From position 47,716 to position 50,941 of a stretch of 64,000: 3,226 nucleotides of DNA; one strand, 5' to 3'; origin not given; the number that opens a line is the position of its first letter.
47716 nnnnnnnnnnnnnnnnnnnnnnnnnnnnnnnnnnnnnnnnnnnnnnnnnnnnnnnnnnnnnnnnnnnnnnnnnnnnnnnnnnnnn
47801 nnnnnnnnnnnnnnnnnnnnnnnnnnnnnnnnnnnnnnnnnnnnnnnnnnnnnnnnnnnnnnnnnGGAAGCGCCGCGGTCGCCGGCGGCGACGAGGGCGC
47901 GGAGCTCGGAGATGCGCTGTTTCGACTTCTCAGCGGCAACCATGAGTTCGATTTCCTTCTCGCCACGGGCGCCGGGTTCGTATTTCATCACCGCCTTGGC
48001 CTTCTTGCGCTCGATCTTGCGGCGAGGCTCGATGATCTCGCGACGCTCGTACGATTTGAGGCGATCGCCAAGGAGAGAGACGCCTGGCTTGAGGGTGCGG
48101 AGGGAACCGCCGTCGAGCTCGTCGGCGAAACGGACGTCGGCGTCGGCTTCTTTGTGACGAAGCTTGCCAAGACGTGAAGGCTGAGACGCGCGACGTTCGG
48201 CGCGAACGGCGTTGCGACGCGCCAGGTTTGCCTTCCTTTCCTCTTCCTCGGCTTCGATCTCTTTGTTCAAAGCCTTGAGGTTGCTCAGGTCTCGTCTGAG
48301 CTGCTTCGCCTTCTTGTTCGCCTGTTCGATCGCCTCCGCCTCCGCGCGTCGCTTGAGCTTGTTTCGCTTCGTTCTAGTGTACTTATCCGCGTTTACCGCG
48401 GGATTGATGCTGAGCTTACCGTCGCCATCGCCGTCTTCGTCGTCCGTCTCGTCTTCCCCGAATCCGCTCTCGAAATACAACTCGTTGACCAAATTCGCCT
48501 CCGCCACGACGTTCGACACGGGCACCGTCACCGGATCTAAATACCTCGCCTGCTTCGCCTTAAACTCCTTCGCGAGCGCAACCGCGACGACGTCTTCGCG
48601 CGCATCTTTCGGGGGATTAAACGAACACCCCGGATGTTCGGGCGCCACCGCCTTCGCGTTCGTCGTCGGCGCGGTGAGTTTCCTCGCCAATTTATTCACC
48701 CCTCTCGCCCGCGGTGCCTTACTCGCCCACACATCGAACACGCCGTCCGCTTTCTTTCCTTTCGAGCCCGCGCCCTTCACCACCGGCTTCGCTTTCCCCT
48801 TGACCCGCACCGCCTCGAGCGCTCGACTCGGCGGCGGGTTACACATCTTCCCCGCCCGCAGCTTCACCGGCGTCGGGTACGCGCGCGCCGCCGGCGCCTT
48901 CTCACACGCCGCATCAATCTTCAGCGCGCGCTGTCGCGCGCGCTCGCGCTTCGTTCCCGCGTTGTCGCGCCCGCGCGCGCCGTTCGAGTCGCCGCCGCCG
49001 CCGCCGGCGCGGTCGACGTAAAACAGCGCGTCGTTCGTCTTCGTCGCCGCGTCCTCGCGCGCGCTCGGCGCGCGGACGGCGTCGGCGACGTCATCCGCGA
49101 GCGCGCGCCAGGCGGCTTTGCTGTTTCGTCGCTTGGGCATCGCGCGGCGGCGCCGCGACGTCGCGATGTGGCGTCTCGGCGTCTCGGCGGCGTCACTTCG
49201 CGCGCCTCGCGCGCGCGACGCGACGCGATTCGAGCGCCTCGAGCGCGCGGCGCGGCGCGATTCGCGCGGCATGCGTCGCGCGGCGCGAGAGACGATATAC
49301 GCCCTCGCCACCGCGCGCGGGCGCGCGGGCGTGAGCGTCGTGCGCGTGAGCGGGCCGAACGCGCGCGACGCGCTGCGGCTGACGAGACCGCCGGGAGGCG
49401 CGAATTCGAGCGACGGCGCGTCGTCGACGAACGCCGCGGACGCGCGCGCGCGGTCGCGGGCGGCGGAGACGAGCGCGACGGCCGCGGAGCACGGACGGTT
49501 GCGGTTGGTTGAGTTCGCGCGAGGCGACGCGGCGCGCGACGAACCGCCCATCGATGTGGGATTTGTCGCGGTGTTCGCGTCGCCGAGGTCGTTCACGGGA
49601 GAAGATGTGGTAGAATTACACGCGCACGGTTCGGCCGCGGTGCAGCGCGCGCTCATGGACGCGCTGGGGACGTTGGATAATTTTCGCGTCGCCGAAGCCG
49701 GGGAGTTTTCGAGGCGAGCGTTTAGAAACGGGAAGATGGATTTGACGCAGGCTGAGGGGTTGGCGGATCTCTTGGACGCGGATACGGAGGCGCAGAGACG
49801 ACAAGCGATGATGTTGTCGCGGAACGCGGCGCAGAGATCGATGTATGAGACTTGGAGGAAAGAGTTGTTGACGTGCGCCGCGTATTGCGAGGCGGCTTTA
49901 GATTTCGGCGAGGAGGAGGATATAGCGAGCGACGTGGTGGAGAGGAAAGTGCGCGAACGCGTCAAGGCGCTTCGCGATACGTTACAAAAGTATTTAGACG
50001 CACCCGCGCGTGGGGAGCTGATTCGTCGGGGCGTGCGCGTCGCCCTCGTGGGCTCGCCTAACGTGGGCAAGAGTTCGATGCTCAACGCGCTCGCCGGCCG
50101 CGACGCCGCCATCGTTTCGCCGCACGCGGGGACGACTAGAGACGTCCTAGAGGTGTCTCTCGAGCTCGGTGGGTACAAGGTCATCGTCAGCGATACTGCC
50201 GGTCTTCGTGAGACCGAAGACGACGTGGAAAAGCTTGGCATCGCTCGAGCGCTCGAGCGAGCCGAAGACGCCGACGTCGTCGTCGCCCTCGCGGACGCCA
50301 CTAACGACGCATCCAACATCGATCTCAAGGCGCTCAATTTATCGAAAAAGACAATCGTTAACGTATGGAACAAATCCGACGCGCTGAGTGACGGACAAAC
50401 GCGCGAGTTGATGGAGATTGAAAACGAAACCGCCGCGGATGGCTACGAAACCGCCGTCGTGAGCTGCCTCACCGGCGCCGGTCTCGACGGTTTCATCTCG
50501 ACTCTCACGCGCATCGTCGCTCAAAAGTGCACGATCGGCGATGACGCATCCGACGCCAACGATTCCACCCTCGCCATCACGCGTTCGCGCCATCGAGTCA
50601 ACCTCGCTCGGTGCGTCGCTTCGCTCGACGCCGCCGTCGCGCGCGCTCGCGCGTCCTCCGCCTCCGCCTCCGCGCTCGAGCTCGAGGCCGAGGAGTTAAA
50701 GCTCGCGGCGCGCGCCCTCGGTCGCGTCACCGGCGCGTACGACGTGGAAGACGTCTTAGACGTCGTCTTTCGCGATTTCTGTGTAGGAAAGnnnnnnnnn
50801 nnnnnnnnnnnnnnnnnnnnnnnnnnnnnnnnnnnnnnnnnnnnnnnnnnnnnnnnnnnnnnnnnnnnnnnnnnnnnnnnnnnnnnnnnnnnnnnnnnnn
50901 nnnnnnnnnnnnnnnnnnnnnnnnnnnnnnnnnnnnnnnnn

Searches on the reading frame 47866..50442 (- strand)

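Call 25: search_protein_families(library=pfam, proteins=[window:47866-50442:-], max_evalue=0.00001)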
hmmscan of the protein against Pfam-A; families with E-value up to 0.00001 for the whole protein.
window:47866-50442:- (859 aa): 1 family
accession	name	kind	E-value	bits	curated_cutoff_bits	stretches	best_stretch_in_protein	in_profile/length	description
PF07767.16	Nop53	-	2.5e-41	142.8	24.9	1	439-797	2-398/399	Nop53 (60S ribosomal biogenesis)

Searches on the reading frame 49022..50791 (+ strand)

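Call 25: search_protein_families(library=pfam, proteins=[window:49022-50791:+], max_evalue=0.00001)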
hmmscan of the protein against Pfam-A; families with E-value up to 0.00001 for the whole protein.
window:49022-50791:+ (590 aa): 5 families
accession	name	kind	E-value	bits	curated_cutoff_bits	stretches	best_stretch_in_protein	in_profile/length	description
PF12631.12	MnmE_helical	-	5.7e-41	141.4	40.1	1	241-587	1-211/211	MnmE helical domain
PF10396.14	TrmE_N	-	1.1e-29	103.4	29.8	1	91-238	1-117/117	GTP-binding protein TrmE N-terminus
PF01926.29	MMR_HSR1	-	4.1e-24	85.3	21.9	1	339-451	1-113/113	50S ribosome-binding GTPase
PF02421.24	FeoB_N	-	3.8e-13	49.7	27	1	339-457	2-120/156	Ferrous iron transport protein B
PF00350.29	Dynamin_N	-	1.4e-06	28.9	27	0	340-381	1-41/168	Dynamin family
